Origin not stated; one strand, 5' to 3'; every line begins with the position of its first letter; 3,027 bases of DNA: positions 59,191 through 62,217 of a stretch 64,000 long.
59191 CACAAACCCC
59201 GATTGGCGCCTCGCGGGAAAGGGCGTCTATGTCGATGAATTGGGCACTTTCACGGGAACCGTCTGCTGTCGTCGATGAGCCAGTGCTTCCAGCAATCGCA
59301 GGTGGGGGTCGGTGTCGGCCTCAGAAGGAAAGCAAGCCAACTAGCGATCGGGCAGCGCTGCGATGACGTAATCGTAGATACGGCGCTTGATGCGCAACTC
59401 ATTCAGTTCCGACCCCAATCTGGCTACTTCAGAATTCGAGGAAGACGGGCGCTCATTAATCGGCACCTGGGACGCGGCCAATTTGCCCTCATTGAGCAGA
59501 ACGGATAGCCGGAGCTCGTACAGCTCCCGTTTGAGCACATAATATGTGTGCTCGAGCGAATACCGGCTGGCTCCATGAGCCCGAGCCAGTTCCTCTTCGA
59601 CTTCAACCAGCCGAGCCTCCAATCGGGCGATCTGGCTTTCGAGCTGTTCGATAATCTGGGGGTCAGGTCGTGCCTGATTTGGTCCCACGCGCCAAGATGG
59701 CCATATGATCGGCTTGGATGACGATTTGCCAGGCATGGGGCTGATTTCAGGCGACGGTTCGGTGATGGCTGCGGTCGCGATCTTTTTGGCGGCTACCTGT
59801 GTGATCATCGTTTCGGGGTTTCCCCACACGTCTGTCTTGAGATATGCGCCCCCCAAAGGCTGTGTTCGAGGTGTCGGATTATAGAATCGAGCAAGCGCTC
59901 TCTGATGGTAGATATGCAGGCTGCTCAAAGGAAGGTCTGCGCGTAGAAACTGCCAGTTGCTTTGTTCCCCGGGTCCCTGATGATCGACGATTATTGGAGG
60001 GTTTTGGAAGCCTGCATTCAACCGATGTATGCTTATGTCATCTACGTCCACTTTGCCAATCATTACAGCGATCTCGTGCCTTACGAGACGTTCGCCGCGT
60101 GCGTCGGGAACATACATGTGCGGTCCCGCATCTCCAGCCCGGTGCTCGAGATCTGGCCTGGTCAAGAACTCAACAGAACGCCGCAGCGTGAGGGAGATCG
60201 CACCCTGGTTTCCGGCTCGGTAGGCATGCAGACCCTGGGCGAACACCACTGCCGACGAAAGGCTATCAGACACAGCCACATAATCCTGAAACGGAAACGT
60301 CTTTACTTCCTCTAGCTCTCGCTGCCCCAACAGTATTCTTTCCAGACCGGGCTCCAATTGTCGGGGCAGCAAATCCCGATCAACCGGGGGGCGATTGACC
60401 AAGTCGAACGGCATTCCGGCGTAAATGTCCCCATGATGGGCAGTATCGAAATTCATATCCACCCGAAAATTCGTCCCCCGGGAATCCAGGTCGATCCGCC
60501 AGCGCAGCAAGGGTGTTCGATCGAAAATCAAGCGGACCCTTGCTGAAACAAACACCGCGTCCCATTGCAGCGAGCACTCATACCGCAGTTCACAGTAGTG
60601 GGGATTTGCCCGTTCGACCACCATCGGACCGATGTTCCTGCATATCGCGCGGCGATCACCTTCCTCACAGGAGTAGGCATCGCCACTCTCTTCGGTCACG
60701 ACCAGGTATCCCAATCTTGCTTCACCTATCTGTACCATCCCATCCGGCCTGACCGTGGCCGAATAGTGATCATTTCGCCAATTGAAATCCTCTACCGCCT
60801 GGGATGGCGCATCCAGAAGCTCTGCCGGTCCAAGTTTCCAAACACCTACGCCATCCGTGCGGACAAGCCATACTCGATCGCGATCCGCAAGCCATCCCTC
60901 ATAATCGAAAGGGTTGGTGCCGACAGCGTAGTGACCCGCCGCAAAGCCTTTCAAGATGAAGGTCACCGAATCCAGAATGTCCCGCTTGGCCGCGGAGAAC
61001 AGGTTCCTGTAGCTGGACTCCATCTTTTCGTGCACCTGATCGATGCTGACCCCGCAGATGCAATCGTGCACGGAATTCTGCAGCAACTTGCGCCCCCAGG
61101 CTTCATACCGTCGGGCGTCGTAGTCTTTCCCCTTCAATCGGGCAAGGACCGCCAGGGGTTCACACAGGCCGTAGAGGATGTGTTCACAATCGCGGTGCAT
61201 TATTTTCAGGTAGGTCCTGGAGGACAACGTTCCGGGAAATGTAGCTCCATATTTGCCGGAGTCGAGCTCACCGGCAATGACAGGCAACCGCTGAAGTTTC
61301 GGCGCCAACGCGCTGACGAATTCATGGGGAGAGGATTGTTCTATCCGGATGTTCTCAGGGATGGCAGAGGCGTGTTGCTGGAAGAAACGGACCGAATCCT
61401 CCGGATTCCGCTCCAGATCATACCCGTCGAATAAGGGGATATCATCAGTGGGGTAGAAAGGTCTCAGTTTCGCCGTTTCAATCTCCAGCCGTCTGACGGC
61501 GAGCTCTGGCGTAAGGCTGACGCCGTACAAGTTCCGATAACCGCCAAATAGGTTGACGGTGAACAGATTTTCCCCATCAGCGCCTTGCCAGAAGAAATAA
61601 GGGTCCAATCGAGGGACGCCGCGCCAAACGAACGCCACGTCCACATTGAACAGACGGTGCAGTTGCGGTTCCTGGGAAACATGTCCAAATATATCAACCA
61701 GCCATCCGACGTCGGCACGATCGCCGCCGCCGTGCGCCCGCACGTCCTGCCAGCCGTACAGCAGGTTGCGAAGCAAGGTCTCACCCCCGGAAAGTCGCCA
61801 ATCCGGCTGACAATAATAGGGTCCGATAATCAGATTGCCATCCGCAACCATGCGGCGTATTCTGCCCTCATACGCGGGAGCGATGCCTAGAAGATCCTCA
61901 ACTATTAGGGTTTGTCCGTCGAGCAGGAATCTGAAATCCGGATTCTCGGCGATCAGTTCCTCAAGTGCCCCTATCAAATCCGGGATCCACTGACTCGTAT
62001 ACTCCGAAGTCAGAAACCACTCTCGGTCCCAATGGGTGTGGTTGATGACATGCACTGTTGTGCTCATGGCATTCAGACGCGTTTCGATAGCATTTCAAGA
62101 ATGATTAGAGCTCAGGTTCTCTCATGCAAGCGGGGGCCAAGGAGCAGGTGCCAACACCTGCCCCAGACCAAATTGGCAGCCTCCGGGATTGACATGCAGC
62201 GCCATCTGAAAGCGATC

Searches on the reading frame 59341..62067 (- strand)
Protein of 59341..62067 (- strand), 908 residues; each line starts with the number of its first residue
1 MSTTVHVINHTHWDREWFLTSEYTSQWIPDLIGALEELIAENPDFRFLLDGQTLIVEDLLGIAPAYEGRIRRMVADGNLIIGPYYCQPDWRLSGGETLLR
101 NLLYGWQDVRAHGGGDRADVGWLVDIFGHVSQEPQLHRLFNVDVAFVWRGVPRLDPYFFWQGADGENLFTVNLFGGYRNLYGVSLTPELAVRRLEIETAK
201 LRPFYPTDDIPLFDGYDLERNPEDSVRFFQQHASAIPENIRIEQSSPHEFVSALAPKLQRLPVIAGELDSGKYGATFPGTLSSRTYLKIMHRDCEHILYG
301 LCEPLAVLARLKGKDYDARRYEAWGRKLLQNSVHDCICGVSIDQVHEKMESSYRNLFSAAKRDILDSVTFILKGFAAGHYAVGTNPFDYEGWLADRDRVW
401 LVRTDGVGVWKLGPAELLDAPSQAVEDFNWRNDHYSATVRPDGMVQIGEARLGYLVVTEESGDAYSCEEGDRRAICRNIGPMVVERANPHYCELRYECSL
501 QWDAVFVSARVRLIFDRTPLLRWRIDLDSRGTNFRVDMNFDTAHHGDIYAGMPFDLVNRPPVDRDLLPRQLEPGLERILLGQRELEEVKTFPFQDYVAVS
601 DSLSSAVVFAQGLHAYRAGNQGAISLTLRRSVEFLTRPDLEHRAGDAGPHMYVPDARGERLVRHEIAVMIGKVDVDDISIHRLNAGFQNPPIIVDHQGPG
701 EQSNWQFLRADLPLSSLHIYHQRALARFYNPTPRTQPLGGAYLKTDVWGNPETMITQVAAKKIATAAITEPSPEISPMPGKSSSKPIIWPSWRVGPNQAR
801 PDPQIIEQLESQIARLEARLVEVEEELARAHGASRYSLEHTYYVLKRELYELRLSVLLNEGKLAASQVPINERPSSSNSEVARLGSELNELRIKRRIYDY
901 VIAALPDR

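Call 9: search_protein_families(library=pfam, proteins=[window:59341-62067:-], max_evalue=0.01)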
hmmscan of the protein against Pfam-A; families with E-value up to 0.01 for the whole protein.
window:59341-62067:- (908 aa): 2 families
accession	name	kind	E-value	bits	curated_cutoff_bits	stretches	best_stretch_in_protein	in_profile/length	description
PF01074.27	Glyco_hydro_38N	-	2.5e-25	89.8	25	1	4-256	1-257/270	Glycosyl hydrolases family 38 N-terminal domain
PF09261.16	Alpha-mann_mid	-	2.1e-12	47.4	31.1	1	277-362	3-87/96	Alpha mannosidase middle domain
